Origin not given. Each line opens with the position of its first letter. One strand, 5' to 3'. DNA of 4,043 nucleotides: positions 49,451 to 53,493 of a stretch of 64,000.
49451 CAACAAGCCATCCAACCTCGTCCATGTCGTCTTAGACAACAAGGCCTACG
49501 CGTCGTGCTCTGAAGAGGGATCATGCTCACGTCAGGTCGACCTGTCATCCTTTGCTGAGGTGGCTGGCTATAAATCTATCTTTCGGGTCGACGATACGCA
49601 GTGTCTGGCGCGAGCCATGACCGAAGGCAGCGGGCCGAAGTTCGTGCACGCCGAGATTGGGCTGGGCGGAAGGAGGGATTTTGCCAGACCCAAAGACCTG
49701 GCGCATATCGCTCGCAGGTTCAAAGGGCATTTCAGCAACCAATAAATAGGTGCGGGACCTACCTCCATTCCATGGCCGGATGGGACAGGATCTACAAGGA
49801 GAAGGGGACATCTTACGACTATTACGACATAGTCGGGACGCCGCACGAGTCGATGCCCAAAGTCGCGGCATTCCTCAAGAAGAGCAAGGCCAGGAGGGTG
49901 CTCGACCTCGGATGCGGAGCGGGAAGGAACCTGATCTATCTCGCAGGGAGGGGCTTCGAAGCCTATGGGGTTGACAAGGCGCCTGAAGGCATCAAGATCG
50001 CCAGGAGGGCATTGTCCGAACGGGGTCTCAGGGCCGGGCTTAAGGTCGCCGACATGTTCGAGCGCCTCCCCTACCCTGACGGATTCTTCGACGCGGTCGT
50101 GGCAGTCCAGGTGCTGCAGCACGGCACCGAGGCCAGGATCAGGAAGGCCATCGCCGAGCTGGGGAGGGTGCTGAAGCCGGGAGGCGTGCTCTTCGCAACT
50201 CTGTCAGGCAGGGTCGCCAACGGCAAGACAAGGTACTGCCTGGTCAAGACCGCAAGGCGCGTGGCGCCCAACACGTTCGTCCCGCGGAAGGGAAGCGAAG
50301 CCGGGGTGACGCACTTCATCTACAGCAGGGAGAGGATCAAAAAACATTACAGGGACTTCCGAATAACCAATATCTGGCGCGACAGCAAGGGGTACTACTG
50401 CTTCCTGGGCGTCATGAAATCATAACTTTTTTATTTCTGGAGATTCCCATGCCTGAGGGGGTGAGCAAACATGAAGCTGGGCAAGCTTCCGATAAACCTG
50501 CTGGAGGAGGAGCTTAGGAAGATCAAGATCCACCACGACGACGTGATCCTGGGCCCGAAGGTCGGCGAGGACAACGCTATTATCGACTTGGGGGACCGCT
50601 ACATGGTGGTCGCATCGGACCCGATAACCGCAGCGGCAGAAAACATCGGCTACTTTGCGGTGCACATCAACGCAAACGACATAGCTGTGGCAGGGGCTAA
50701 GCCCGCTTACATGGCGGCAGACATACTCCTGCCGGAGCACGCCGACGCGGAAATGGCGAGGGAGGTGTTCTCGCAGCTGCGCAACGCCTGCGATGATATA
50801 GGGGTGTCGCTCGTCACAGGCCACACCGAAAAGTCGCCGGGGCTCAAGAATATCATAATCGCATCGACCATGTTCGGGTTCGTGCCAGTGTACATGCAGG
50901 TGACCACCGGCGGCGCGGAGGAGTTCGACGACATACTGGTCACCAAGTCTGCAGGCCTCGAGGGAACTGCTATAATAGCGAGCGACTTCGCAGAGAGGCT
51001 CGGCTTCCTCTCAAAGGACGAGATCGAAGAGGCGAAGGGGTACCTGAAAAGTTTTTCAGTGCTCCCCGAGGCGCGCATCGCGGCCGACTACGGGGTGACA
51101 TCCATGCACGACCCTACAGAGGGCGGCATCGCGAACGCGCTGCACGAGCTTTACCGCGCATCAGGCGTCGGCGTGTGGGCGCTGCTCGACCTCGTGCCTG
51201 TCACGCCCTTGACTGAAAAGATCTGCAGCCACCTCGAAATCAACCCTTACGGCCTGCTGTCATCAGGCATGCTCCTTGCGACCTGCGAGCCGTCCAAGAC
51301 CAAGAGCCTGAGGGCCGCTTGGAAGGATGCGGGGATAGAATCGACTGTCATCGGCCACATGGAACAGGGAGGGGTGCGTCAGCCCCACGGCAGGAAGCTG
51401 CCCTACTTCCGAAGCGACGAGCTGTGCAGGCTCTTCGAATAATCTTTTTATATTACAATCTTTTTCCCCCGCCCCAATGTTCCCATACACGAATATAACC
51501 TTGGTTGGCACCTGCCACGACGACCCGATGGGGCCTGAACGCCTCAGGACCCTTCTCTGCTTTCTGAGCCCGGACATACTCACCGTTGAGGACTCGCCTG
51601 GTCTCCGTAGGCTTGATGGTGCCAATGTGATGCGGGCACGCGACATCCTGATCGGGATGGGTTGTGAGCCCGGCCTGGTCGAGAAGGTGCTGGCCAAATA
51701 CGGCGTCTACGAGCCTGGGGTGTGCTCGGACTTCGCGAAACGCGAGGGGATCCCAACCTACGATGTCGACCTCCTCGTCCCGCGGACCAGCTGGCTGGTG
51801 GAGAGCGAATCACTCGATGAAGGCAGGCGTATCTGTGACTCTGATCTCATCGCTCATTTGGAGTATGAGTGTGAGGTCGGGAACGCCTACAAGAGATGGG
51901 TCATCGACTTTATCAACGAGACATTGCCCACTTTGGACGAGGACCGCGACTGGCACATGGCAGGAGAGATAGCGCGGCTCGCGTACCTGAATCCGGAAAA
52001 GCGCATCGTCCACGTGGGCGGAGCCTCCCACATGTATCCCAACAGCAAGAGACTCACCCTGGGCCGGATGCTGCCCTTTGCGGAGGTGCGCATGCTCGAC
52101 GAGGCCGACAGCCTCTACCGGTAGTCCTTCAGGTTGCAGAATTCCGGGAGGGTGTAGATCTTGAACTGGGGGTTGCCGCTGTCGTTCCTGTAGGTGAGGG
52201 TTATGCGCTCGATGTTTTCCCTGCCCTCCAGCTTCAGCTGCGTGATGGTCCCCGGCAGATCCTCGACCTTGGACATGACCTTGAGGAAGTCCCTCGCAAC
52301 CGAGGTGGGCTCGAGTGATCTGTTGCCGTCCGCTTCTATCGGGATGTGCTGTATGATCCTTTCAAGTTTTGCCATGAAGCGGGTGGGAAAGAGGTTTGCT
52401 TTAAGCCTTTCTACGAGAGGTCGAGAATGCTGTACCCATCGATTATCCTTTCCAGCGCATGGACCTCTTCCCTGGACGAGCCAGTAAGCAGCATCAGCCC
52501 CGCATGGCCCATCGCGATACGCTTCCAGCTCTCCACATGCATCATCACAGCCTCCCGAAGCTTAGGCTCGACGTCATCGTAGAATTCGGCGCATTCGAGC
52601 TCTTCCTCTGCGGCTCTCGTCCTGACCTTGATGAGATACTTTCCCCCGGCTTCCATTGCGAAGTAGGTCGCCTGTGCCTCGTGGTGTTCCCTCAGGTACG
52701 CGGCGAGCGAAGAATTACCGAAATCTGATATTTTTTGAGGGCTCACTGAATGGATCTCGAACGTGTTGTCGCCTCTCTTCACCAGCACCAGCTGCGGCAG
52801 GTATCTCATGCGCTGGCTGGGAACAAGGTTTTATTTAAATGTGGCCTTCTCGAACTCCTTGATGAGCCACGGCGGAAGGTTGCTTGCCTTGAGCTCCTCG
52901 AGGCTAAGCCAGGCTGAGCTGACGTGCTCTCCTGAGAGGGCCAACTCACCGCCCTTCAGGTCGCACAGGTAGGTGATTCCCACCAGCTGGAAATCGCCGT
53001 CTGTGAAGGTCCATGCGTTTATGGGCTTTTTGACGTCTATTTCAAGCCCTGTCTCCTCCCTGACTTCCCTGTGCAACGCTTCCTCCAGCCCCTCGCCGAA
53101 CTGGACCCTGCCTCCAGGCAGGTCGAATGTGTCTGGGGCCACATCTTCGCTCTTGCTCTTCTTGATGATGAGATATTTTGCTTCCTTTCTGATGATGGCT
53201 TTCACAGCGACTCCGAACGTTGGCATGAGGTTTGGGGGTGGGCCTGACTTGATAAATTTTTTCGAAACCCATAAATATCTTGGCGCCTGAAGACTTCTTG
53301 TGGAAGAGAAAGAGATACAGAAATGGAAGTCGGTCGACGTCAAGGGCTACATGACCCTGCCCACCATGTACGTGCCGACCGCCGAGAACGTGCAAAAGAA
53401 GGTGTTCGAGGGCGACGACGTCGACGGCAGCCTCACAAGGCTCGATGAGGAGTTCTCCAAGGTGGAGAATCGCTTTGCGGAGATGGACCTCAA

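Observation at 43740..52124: Candidate novel biosynthetic cluster: two radical-SAM-like enzymes with non-canonical Cys motifs, ComDE/Ppd-like ThDP decarboxylase, SAM-MTase, PurM-like, TraB-like, DUF2064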

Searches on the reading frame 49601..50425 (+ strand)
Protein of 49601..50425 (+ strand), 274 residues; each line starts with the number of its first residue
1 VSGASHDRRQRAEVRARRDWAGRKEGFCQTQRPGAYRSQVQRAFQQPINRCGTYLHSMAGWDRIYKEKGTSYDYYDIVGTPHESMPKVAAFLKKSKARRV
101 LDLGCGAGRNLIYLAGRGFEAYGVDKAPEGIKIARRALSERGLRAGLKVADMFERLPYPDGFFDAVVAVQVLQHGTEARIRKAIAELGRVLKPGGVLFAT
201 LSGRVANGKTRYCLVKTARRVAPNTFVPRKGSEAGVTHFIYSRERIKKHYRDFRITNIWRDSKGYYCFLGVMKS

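Call 3: search_protein_families(library=pfam, proteins=[window:49601-50425:+], max_evalue=0.01)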
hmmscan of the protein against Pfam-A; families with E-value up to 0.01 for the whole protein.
window:49601-50425:+ (274 aa): 15 families
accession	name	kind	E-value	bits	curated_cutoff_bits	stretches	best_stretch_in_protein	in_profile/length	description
PF13649.12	Methyltransf_25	-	5.8e-23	81.8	27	1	100-195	1-97/97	Methyltransferase domain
PF08241.18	Methyltransf_11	-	8.6e-22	78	21.2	1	101-198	1-94/95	Methyltransferase domain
PF13847.12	Methyltransf_31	-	4.6e-16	59.2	27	1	95-200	2-110/145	Methyltransferase domain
PF13489.12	Methyltransf_23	-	4.8e-15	56.1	27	1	87-200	12-117/164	Methyltransferase domain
PF08242.18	Methyltransf_12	-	2.9e-14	54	30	1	101-197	1-98/98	Methyltransferase domain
PF03848.20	TehB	-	5.6e-09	36.2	20.4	1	88-196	22-129/193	Tellurite resistance protein TehB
PF07021.18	MetW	-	8.3e-07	29.3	21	1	97-191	14-102/193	Methionine biosynthesis protein MetW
PF01209.24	Ubie_methyltran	-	5.5e-06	26.3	20.1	1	91-200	42-152/233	ubiE/COQ5 methyltransferase family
PF03141.22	Methyltransf_29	-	1.1e-05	24.7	23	1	92-206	113-222/506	Putative S-adenosyl-L-methionine-dependent methyltransferase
PF05175.20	MTS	-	1.9e-05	24.8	23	1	92-198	27-137/170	Methyltransferase small domain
PF02353.26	CMAS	-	2.3e-05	24.3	27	1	96-207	62-172/273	Mycolic acid cyclopropane synthetase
PF05148.21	Methyltransf_8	-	0.00045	20.6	27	1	77-209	52-167/219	Hypothetical methyltransferase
PF05724.17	TPMT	-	0.00081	19.6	26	1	59-134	4-75/218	Thiopurine S-methyltransferase (TPMT)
PF08003.17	Methyltransf_9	-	0.00082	18.9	23.8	1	87-219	106-235/315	Protein of unknown function (DUF1698)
PF03291.22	mRNA_G-N7_MeTrfase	-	0.0012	18.5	26.6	1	94-201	59-182/315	mRNA (guanine-N(7))-methyltransferase domain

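Call 4: search_protein_families(library=ncbifam, proteins=[window:49601-50425:+], max_evalue=0.01)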
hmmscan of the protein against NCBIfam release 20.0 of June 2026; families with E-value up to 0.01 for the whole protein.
window:49601-50425:+ (274 aa): 56 families (the best 25 are shown)
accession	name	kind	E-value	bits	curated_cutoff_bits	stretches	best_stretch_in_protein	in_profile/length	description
NF045667.1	MTase_DVU1556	equivalog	1.8e-16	60.3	155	1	88-199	14-119/213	DVU_1556 family methyltransferase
NF045649.1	2X_seleno_MduS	exception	4.1e-14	52.3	380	1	86-198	31-146/338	methyltransferase domain-containing selenoprotein MduS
NF043040.1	corrin_prot_MT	hypoth_equivalog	5e-14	52.2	180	1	87-198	33-146/216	corrinoid protein-associated methyltransferase CpaM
NF008992.0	PRK12335.1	equivalog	3e-13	49.6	303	1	87-196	113-220/289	SAM-dependent methyltransferase TehB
TIGR02021.1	BchM-ChlM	equivalog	2.4e-12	46.7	158.9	1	59-191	15-147/218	magnesium protoporphyrin IX methyltransferase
NF008405.0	PRK11207.1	equivalog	1.2e-11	44.5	218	1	85-196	19-129/198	tellurite resistance methyltransferase TehB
NF041820.1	daptide_MTase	equivalog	1.5e-11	44.3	175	1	64-209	6-152/243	daptide-type RiPP biosynthesis methyltransferase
NF047649.1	MTase_UXPK_star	exception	2.1e-11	43.4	460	1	99-198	80-180/283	methyltransferase/UXPK-star double selenoprotein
TIGR01983.1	UbiG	equivalog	3.1e-11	43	102.95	1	93-201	46-153/228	bifunctional 2-polyprenyl-6-hydroxyphenol methylase/3-demethylubiquinol 3-O-methyltransferase UbiG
NF040539.1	AST_met_ArsM_2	exception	3.6e-11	43.4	240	1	81-198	41-162/262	putative arsinothricin biosynthesis methyltransferase ArsM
NF041537.1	ArsM_AhpD_UU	exception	3.3e-10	39.3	510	1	96-198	76-179/345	arsenite methyltransferase/AhpD domain selenoprotein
NF007610.0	PRK10258.1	equivalog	1.6e-09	37.4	342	1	82-204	28-144/251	malonyl-ACP O-methyltransferase BioC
NF041536.1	ArsM_DUF2284_UU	exception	1.8e-09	36.5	575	1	95-199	75-180/459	arsenite methyltransferase/DUF2284 domain selenoprotein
NF045825.1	FAmtase_mtf2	equivalog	2e-09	37.1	400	1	96-199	58-158/248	fatty-acid O-methyltransferase Mtf2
TIGR00477.1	tehB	equivalog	8.5e-09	35.1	219.5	1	93-196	70-171/238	tellurite resistance methyltransferase TehB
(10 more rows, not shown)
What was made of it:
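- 49772..50425 (+): Class I SAM-dependent methyltransferase of 217 aa, counted from the ATG at 49772. The mechanical ORF starts at 49601. Methyltransf_25 scores 81.8 bits, with weaker TehB-like hits (calls 3, 4).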

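Call 49: search_protein_families(library=padloc, proteins=[window:49601-50425:+], max_evalue=0.01)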
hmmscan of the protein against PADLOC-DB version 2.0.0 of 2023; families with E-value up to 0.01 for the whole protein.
window:49601-50425:+ (274 aa): 1 family
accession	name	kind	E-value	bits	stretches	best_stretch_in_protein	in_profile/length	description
PDLC04134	mad2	-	1e-23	81.9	1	81-244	276-448/492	mads_2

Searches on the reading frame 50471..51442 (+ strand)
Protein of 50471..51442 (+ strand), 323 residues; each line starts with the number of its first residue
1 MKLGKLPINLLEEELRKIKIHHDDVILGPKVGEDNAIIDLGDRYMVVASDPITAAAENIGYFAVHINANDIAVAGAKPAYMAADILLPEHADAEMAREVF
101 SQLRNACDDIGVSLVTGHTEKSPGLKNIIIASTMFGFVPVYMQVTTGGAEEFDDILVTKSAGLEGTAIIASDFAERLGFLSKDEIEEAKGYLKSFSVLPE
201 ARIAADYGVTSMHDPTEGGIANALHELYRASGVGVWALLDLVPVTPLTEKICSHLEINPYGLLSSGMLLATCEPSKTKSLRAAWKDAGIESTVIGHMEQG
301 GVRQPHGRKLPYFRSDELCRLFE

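Call 3: search_protein_families(library=pfam, proteins=[window:50471-51442:+], max_evalue=0.01)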
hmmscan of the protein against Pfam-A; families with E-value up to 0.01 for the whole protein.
window:50471-51442:+ (323 aa): 2 families
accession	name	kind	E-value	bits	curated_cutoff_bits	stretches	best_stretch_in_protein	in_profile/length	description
PF00586.29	AIRS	-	3.1e-18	66.6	24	1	32-138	1-112/112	AIR synthase related protein, N-terminal domain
PF02769.27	AIRS_C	-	1.3e-15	58.4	23.1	1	153-301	4-149/156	AIR synthase related protein, C-terminal domain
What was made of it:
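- On PurM superfamily (50471-51442): 66.6 and 58.4 bits, both above cut-off (call 3).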

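Call 4: search_protein_families(library=ncbifam, proteins=[window:50471-51442:+], max_evalue=0.01)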
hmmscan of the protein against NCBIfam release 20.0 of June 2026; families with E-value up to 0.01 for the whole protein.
window:50471-51442:+ (323 aa): 15 families
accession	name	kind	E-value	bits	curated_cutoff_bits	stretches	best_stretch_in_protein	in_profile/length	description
TIGR02124.1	hypE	equivalog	3.1e-31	108.6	251.6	1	31-298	32-301/332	hydrogenase expression/formation protein HypE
TIGR01379.1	thiL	equivalog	1.9e-26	92.8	184.15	1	20-302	14-298/320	thiamine-phosphate kinase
NF004353.0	PRK05731.2-2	equivalog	1.9e-16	60.1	301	1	26-300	16-280/311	thiamine-phosphate kinase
NF004351.0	PRK05731.1-4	equivalog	4.5e-16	58.8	324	1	16-266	24-271/321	thiamine-phosphate kinase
TIGR00476.1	selD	equivalog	6.8e-16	58.4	125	1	7-251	16-260/311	selenide, water dikinase SelD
TIGR03267.1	methan_mark_2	hypoth_equivalog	1.2e-13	50.9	365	1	15-300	28-298/323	methanogenesis marker 2 protein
NF002098.0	PRK00943.1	equivalog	8.2e-13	48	299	1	18-249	35-262/347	selenide, water dikinase SelD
TIGR04049.1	AIR_rel_sll0787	hypoth_equivalog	3.8e-12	45.9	321.3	1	29-301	40-294/318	sll0787 family AIR synthase-like protein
NF004350.0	PRK05731.1-1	equivalog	5.5e-12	45.2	441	1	10-299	8-298/325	thiamine-phosphate kinase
TIGR00878.1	purM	equivalog_domain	2.1e-08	33.7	236.35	1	57-163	75-183/332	phosphoribosylformylglycinamidine cyclo-ligase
NF010705.0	PRK14105.1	equivalog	4.2e-08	32.4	291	1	5-297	20-326/345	selenide, water dikinase SelD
TIGR01736.1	FGAM_synth_II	equivalog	5.8e-07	28.2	525.75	1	15-299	42-332/718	phosphoribosylformylglycinamidine synthase subunit PurL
NF004354.0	PRK05731.2-3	equivalog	2.6e-06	27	204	1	56-126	46-116/273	thiamine-phosphate kinase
NF002290.1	PRK01213.1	equivalog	2.3e-05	22.8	648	1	20-299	47-331/723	phosphoribosylformylglycinamidine synthase subunit PurL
TIGR04050.1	MSMEG_0567_Cter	hypoth_equivalog_domain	0.00015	21.3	312.2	1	45-120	44-121/296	MSMEG_0567/sll0787 family protein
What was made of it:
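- On PurM superfamily (50471-51442): It is not a member of the HypE, ThiL, SelD or PurM equivalogs, all of which score below cut-off (call 4).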

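Call 49: search_protein_families(library=padloc, proteins=[window:50471-51442:+], max_evalue=0.01)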
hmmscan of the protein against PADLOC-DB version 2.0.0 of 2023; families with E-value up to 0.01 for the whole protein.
window:50471-51442:+ (323 aa): 0 families

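Call 74: search_solved_structures(query=window:50471-51442:+, max_evalue=0.001)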
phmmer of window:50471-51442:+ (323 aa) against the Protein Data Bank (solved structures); distinct sequences matched with E-value up to 0.001: 21.
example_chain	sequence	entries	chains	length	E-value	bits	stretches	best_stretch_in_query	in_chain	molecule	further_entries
2z1e_A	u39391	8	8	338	1.6e-18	70.3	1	28-295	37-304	Hydrogenase expression/formation protein HypE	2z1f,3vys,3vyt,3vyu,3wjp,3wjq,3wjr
2z1t_A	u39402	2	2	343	6.5e-18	68.3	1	21-283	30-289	Hydrogenase expression/formation protein HypE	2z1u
2i6r_A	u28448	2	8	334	8.4e-17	64.6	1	41-303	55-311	HypE protein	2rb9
3vti_C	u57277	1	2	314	3.9e-15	59.1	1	51-296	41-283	Hydrogenase maturation factor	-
5cc8_A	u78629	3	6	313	7.3e-12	48.4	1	21-262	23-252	Thiamine-monophosphate kinase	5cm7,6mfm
5dd7_A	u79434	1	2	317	7.7e-12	48.3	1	21-262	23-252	Thiamine-monophosphate kinase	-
3u0o_A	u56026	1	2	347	6.5e-09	38.7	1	19-250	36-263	Selenide, water dikinase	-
3m84_A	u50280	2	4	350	1.6e-06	30.9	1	55-164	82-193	Phosphoribosylformylglycinamidine cyclo-ligase | Phosphoribosylaminoimidazole (AIR) synthetase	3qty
9jzy_A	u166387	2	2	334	5.6e-06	29.1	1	29-166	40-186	Phosphoribosylformylglycinamidine cyclo-ligase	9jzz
9k03_A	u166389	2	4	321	5.9e-06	29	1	30-167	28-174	Phosphoribosylformylglycinamidine cyclo-ligase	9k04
9k00_A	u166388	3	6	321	6e-06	29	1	30-167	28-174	Phosphoribosylformylglycinamidine cyclo-ligase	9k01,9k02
9k05_A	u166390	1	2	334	6.6e-06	28.8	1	30-167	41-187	Phosphoribosylformylglycinamidine cyclo-ligase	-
8yks_B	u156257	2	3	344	1.8e-05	27.4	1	22-298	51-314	Thiamine-monophosphate kinase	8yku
5avm_A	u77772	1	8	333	3.2e-05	26.6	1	57-205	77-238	Phosphoribosylformylglycinamidine cyclo-ligase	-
9vnv_A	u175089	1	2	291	3.3e-05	26.5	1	36-167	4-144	Phosphoribosylformylglycinamidine cyclo-ligase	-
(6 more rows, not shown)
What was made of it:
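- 50471..51442 (+): PurM-superfamily ATP-utilising enzyme, closest to HypE and ThiL but below both cut-offs. It is co-directional, 45 nt after the MTase. It may be a lineage-specific accessory and is not a conserved partner. PDB HypE at 1.6e-18 (call 74).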

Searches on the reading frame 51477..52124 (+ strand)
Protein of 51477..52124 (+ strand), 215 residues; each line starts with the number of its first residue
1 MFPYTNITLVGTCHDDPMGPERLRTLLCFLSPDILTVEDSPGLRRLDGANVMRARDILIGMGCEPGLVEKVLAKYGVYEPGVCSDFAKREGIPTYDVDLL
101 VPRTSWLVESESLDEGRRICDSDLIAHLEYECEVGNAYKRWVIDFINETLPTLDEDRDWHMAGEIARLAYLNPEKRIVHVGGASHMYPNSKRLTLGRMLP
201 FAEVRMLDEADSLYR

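Call 3: search_protein_families(library=pfam, proteins=[window:51477-52124:+], max_evalue=0.01)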
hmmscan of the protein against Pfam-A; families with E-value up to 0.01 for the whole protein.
window:51477-52124:+ (215 aa): 0 families

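Call 4: search_protein_families(library=ncbifam, proteins=[window:51477-52124:+], max_evalue=0.01)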
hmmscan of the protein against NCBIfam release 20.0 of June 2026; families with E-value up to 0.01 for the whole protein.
window:51477-52124:+ (215 aa): 0 families

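Call 49: search_protein_families(library=padloc, proteins=[window:51477-52124:+], max_evalue=0.01)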
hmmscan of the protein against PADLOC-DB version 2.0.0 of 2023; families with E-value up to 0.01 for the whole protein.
window:51477-52124:+ (215 aa): 0 families

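Call 75: search_solved_structures(query=window:51477-52124:+, max_evalue=5)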
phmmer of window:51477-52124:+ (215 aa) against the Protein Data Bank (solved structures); distinct sequences matched with E-value up to 5: 0.

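Call 76: find_homologous_proteins(query=window:51477-52124:+)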
Query window:51477-52124:+ (215 aa): 1 proteins with E <= 0.001 among 231 candidates.
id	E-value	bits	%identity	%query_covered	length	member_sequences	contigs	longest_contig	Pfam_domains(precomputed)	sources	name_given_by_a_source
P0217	2.0e-144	497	100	100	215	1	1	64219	-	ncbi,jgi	-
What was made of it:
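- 51477..52124 (+): o215: orphan ORF of 215 aa, 34 nt after the PurM-like gene. It may be co-transcribed. Its function and its membership of the module are unknown. Only a self-hit among 5.8 billion proteins (call 76).
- o215 has no homologues at all (call 76).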

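Call 78: search_protein_families(library=pfam, proteins=[window:51477-52124:+], max_evalue=10)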
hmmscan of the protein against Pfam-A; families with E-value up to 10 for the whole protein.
window:51477-52124:+ (215 aa): 0 families

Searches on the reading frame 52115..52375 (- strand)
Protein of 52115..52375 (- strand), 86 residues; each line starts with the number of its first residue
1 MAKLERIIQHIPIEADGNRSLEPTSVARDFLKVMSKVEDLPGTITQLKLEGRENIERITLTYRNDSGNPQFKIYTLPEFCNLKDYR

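Call 86: search_protein_families(library=pfam, proteins=[window:52115-52375:-], max_evalue=0.001)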
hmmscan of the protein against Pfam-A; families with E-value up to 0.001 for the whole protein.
window:52115-52375:- (86 aa): 0 families

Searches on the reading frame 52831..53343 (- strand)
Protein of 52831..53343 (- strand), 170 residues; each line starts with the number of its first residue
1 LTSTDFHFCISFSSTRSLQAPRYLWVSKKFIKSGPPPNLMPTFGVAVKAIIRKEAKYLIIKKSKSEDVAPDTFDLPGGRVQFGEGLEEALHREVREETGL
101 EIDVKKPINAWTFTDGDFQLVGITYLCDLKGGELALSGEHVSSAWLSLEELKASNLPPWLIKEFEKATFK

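Call 86: search_protein_families(library=pfam, proteins=[window:52831-53343:-], max_evalue=0.001)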
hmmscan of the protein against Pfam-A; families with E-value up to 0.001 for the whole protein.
window:52831-53343:- (170 aa): 2 families
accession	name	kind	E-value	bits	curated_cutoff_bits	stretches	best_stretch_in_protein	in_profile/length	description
PF00293.34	NUDIX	-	4.5e-17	62.8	21.1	1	44-159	3-126/134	NUDIX domain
PF14815.12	NUDIX_4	-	7.4e-07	29.4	35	1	49-158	3-105/113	NUDIX domain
